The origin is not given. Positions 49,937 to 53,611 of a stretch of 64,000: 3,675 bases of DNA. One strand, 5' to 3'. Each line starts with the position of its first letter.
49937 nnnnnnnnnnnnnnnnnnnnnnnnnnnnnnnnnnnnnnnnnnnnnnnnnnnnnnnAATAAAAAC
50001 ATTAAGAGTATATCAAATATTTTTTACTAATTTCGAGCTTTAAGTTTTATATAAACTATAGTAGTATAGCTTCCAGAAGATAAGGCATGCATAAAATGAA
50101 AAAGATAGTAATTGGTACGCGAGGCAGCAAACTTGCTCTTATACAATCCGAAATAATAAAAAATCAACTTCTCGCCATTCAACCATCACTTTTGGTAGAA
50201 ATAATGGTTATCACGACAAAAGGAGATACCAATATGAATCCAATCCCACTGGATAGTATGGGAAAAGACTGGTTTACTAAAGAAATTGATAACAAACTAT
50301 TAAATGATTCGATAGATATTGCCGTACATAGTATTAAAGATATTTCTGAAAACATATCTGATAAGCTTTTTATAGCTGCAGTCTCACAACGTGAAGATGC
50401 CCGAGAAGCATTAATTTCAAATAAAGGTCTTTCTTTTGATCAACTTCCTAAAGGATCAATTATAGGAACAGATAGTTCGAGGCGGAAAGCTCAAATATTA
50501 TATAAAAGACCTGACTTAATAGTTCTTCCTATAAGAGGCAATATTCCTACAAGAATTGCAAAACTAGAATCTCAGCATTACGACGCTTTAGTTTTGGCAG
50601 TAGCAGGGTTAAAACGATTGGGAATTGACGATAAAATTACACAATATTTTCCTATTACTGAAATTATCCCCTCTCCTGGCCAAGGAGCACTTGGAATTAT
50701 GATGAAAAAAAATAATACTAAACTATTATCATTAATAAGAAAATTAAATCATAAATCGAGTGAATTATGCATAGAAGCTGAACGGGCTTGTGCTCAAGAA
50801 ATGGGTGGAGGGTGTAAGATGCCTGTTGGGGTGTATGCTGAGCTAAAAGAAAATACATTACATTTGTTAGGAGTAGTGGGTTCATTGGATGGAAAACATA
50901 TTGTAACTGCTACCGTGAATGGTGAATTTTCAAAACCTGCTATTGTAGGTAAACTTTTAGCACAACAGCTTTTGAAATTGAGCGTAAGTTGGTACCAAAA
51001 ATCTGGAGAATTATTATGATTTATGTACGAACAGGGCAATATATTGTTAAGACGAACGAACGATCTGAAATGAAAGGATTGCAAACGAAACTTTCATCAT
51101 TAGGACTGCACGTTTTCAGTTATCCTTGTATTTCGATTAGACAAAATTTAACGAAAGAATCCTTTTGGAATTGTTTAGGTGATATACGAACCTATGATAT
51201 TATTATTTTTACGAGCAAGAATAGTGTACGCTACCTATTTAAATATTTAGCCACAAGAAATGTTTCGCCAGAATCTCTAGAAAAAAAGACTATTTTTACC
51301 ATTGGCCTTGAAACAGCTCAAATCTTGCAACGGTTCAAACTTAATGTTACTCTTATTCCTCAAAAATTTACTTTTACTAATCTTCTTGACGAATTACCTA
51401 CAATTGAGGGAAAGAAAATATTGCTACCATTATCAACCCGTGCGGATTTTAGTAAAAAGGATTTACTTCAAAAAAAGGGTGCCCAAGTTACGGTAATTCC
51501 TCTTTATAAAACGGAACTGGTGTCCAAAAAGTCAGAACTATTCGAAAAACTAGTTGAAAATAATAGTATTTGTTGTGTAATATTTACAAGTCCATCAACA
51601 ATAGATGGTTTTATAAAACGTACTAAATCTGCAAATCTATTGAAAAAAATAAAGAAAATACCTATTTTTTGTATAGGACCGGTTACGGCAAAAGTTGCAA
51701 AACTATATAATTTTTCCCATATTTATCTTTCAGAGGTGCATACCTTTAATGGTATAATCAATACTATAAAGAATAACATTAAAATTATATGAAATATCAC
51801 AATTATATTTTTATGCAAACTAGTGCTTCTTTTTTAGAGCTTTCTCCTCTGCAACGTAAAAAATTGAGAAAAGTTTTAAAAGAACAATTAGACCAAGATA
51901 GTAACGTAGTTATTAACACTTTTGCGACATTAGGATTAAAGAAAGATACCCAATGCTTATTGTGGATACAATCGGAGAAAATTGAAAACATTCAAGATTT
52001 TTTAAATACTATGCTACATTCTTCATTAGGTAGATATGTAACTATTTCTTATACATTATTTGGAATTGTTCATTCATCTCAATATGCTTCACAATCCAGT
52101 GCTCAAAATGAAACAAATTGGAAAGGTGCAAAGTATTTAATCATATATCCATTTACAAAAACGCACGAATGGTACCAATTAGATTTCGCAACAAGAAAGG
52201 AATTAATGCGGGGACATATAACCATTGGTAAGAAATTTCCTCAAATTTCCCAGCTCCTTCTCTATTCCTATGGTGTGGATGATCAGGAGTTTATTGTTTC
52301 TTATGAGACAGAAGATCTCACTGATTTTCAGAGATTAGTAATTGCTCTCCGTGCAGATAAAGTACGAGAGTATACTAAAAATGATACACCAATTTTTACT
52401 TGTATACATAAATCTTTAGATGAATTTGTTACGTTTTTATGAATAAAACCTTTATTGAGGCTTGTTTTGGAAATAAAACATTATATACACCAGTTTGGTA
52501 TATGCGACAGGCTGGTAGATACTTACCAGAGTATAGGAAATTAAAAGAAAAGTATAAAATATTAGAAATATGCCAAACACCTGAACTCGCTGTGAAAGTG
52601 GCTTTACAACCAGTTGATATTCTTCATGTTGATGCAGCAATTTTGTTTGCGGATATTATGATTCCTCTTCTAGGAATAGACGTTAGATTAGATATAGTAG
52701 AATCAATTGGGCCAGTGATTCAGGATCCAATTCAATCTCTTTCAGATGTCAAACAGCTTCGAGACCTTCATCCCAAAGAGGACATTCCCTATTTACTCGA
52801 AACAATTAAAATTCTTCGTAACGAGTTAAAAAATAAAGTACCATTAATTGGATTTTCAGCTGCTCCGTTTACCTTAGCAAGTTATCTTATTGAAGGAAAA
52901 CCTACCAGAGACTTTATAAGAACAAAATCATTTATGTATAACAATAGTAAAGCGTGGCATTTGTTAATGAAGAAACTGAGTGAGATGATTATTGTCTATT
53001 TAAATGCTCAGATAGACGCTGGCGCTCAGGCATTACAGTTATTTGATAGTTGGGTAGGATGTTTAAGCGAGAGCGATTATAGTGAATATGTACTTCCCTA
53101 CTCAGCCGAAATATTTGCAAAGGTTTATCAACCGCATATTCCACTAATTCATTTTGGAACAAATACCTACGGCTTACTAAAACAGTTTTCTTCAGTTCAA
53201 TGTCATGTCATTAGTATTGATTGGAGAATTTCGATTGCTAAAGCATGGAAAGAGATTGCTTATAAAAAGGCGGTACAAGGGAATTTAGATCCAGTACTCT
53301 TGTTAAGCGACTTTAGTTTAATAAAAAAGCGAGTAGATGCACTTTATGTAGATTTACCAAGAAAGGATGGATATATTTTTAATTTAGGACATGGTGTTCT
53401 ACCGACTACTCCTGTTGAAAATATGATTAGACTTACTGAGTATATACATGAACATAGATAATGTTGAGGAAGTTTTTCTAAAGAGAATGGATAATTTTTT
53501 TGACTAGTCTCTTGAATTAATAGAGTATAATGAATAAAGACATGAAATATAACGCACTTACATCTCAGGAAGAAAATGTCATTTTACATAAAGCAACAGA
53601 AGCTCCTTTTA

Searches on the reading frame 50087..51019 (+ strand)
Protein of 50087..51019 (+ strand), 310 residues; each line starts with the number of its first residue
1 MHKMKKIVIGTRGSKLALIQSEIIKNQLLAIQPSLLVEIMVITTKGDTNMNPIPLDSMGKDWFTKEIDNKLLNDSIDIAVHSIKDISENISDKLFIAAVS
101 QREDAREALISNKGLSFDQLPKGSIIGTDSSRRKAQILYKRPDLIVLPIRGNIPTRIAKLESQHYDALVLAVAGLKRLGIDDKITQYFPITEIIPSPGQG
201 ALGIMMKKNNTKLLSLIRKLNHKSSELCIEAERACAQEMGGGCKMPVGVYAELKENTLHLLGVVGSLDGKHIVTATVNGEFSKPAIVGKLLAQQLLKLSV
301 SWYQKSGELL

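Call 70: search_protein_families(library=pfam, proteins=[window:50087-51019:+], max_evalue=0.00001)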
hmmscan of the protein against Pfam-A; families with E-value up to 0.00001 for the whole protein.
window:50087-51019:+ (310 aa): 2 families
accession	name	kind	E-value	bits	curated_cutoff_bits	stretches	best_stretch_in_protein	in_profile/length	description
PF01379.25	Porphobil_deam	-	1.1e-70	237.9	22.1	1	7-213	1-205/207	Porphobilinogen deaminase, dipyromethane cofactor binding domain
PF03900.20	Porphobil_deamC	-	1.8e-18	67.1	26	1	227-296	2-73/74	Porphobilinogen deaminase, C-terminal domain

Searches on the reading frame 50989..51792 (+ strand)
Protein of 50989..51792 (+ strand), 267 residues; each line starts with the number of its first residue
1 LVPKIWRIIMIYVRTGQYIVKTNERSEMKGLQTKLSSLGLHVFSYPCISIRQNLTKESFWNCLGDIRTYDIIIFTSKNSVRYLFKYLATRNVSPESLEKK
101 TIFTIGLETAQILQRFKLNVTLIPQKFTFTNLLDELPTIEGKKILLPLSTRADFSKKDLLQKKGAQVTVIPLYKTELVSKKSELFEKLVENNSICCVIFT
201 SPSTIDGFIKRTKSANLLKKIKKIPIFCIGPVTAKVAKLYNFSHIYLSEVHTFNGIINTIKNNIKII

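Call 70: search_protein_families(library=pfam, proteins=[window:50989-51792:+], max_evalue=0.00001)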
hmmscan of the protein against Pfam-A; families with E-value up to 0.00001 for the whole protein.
window:50989-51792:+ (267 aa): 1 family
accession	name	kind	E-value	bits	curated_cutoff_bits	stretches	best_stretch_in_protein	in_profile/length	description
PF02602.20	HEM4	-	2.1e-47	161.6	27.5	1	31-257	3-230/231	Uroporphyrinogen-III synthase HemD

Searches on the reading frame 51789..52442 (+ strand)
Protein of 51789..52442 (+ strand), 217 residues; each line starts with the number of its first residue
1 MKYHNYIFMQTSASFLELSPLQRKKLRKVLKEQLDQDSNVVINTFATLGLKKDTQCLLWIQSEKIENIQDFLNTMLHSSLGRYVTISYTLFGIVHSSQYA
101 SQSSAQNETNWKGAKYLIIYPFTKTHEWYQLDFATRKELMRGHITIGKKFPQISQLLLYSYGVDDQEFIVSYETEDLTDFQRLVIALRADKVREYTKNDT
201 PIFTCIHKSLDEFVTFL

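Call 70: search_protein_families(library=pfam, proteins=[window:51789-52442:+], max_evalue=0.00001)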
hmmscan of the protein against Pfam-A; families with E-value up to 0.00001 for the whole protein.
window:51789-52442:+ (217 aa): 1 family
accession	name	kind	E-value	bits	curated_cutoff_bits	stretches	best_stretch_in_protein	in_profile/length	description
PF06778.18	Chlor_dismutase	-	5.2e-49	166.9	25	1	27-207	9-188/189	Chlorite dismutase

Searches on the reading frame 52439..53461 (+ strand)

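Call 70: search_protein_families(library=pfam, proteins=[window:52439-53461:+], max_evalue=0.00001)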
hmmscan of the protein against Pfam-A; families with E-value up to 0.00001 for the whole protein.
window:52439-53461:+ (340 aa): 1 family
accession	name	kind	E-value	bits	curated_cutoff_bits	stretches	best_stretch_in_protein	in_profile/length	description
PF01208.23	URO-D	-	1.3e-118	396.4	23.9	1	2-339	3-346/346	Uroporphyrinogen decarboxylase (URO-D)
